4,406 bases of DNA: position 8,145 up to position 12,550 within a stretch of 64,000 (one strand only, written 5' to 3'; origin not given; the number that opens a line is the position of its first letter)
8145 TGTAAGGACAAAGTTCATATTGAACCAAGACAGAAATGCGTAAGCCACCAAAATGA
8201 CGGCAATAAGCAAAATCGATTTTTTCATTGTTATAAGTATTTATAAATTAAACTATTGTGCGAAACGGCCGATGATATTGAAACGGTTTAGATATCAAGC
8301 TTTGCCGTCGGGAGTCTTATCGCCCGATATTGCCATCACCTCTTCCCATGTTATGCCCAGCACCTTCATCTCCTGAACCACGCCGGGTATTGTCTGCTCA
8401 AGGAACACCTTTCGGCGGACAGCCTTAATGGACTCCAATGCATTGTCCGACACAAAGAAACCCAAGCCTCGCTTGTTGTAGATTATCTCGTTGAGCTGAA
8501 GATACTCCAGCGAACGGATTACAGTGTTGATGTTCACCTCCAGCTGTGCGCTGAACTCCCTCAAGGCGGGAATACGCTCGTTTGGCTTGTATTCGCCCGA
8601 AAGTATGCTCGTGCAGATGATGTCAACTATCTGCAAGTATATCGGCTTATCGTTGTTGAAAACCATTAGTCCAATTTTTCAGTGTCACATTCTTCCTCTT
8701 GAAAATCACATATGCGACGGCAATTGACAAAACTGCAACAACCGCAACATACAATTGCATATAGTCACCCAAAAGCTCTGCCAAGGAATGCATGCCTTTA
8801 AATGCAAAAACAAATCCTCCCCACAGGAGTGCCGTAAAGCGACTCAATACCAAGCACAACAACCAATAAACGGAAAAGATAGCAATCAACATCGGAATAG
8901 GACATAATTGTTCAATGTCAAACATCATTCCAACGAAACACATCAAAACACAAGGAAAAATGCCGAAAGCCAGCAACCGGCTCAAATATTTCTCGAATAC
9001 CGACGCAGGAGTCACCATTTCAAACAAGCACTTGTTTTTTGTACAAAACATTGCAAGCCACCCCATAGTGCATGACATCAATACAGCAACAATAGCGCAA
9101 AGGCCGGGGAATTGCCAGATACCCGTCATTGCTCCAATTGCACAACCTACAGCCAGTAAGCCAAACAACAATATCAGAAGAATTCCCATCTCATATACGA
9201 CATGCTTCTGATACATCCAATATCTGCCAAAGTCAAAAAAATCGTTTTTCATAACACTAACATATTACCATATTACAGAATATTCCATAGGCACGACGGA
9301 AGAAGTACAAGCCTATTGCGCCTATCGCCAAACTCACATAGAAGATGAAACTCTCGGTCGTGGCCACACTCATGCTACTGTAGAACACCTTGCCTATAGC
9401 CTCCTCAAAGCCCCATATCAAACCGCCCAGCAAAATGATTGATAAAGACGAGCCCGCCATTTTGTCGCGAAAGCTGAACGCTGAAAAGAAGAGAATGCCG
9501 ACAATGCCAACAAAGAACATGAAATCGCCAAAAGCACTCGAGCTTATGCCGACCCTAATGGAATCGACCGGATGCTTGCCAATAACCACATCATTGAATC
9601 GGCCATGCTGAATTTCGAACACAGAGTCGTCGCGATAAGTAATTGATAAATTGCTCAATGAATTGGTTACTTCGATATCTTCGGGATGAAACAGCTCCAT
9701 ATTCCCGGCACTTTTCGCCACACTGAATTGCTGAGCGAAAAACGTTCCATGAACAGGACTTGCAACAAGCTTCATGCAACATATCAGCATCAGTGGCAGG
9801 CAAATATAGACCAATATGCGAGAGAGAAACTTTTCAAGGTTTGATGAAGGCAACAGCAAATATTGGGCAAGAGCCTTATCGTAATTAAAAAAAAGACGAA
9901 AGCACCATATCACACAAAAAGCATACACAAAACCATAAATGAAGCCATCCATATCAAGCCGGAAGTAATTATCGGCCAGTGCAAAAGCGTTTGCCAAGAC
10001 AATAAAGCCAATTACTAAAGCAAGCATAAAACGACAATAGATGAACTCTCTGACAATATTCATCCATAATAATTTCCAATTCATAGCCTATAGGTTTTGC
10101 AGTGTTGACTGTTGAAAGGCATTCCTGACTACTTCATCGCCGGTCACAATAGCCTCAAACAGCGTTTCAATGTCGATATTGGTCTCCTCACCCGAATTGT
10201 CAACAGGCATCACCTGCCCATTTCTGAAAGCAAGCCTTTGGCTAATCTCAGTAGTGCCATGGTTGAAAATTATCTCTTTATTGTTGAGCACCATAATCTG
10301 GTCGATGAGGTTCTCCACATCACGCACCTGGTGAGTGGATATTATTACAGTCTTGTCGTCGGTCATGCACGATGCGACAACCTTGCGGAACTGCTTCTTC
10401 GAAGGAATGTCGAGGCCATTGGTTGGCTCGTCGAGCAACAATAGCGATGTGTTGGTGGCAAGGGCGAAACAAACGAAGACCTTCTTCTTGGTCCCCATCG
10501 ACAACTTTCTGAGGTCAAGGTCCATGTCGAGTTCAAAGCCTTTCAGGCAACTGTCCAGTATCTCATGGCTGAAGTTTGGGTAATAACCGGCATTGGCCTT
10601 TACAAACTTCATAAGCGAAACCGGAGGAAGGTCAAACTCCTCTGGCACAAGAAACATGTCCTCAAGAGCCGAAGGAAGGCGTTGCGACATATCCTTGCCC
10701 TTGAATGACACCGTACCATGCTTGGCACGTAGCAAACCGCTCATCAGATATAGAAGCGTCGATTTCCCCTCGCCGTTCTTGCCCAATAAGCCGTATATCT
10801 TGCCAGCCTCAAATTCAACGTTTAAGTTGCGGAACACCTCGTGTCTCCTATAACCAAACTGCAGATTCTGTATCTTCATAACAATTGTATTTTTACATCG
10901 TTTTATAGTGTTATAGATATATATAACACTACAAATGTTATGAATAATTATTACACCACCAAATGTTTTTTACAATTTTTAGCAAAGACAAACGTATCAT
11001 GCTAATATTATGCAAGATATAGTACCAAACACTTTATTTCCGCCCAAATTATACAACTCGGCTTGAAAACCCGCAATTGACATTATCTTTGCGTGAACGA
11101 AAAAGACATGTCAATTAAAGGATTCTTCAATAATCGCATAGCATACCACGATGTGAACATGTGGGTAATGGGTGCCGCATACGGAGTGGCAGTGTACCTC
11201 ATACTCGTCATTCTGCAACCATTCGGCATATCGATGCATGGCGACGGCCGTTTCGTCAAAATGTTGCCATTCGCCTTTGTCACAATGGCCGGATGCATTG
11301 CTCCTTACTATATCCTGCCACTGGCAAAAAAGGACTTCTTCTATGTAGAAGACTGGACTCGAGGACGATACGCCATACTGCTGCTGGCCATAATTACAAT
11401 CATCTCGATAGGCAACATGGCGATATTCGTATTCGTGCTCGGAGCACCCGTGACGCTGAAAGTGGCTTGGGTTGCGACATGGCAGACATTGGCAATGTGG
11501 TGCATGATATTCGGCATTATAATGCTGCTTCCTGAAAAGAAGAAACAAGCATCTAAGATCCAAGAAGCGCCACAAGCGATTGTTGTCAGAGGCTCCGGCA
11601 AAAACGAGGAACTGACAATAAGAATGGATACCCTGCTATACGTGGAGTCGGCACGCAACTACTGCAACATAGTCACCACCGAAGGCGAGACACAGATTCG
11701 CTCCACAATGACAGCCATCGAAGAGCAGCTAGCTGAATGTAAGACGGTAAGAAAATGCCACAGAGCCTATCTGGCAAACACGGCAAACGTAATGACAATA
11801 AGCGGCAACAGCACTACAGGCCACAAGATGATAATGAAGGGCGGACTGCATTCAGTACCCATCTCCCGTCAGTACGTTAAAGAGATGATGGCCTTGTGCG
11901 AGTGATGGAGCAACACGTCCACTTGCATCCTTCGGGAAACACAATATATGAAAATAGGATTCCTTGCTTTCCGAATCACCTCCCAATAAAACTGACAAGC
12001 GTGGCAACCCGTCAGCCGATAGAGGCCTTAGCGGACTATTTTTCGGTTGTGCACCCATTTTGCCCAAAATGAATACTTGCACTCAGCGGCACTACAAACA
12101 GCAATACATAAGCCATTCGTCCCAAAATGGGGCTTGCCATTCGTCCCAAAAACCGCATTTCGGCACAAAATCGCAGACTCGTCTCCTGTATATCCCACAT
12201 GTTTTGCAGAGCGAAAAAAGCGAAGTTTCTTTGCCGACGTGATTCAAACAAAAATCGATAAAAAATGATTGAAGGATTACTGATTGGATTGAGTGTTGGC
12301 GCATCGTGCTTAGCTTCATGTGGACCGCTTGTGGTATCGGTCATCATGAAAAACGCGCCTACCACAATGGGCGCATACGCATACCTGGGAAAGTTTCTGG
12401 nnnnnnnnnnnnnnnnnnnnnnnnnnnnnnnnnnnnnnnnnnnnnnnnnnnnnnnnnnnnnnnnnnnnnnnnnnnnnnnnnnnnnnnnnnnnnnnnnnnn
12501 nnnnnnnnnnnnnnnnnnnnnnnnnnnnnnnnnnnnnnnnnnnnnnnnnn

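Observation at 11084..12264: Membrane-tethered LytTR regulator followed by a tract of direct repeats in front of a redox-membrane operon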

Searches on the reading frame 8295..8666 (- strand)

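Call 5: search_protein_families(library=pfam, proteins=[window:8295-8666:-], max_evalue=0.01)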
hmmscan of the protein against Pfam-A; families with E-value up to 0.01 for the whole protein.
window:8295-8666:- (123 aa): 1 family
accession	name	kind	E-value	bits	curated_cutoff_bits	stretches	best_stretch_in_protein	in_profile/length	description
PF00392.27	GntR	-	1.6e-10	40.9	27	1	10-72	2-64/64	Bacterial regulatory proteins, gntR family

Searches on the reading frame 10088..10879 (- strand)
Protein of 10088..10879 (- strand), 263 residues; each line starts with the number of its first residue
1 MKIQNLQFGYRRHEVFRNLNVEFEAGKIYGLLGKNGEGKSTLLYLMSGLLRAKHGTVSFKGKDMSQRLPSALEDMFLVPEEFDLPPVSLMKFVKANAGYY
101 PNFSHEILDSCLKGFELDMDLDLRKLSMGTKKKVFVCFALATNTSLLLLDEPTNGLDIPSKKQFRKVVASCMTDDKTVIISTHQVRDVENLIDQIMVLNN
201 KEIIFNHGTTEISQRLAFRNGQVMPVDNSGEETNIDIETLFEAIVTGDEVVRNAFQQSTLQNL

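Call 5: search_protein_families(library=pfam, proteins=[window:10088-10879:-], max_evalue=0.01)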
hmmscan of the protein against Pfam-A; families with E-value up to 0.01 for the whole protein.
window:10088-10879:- (263 aa): 5 families
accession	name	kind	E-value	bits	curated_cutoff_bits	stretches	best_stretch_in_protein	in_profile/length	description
PF00005.33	ABC_tran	-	4.4e-22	79.6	25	1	17-154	2-137/137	ABC transporter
PF13304.12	AAA_21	-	1.2e-12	49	27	1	121-184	233-299/304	AAA domain, putative AbiEii toxin, Type IV TA system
PF13175.12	AAA_15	-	0.00015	21.9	32.1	0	17-66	15-67/374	AAA ATPase domain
PF13476.12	AAA_23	-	0.0027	18.8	27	1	16-45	10-38/201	AAA domain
PF13555.12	AAA_29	-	0.0062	16.7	27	0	16-54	12-50/61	P-loop containing region of AAA domain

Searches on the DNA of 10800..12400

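Call 6: search_rna_families(source=window, start=10800, end=12400, threshold=evalue, max_evalue=5)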
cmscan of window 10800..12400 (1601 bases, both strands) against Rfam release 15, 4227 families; matches with E-value up to 5: 0.
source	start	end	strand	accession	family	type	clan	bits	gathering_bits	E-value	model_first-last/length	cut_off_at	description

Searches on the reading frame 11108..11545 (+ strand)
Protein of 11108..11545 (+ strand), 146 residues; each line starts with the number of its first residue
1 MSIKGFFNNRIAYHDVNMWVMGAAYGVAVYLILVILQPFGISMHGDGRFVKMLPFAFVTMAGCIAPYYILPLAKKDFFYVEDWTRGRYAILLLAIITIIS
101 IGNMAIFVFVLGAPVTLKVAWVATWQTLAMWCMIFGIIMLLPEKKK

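Call 58: search_protein_families(library=pfam, proteins=[window:11108-11545:+], max_evalue=0.01)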
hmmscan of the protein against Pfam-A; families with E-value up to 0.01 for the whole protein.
window:11108-11545:+ (146 aa): 0 families

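Call 63: search_protein_representatives(protein=window:11108-11545:+)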
Query: 146 residues. Proteins with E-value up to 0.001 (for the whole library): 41; up to 1e-10: 6; up to 1e-30: 1. The best 41 are listed.
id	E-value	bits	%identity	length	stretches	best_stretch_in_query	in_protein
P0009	5.1e-37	143.7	47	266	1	1-144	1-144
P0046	1.9e-30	122.4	52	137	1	3-112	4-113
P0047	1.2e-24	103.5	37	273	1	4-140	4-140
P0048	6.4e-24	101.2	38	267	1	2-141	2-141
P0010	1.3e-16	77.5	30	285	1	4-138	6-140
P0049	7.7e-12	62.0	36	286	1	22-138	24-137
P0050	5.7e-10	56.0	31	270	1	26-139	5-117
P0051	1.0e-08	51.9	31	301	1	15-138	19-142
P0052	5.0e-07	46.4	36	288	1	19-108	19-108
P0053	7.6e-07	45.8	25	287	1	4-142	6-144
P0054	6.7e-06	42.7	33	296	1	19-117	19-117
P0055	1.0e-05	42.1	25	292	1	14-120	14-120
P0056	2.7e-05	40.8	30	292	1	26-119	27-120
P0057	3.3e-05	40.5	30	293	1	22-107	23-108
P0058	4.7e-05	40.0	34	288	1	26-112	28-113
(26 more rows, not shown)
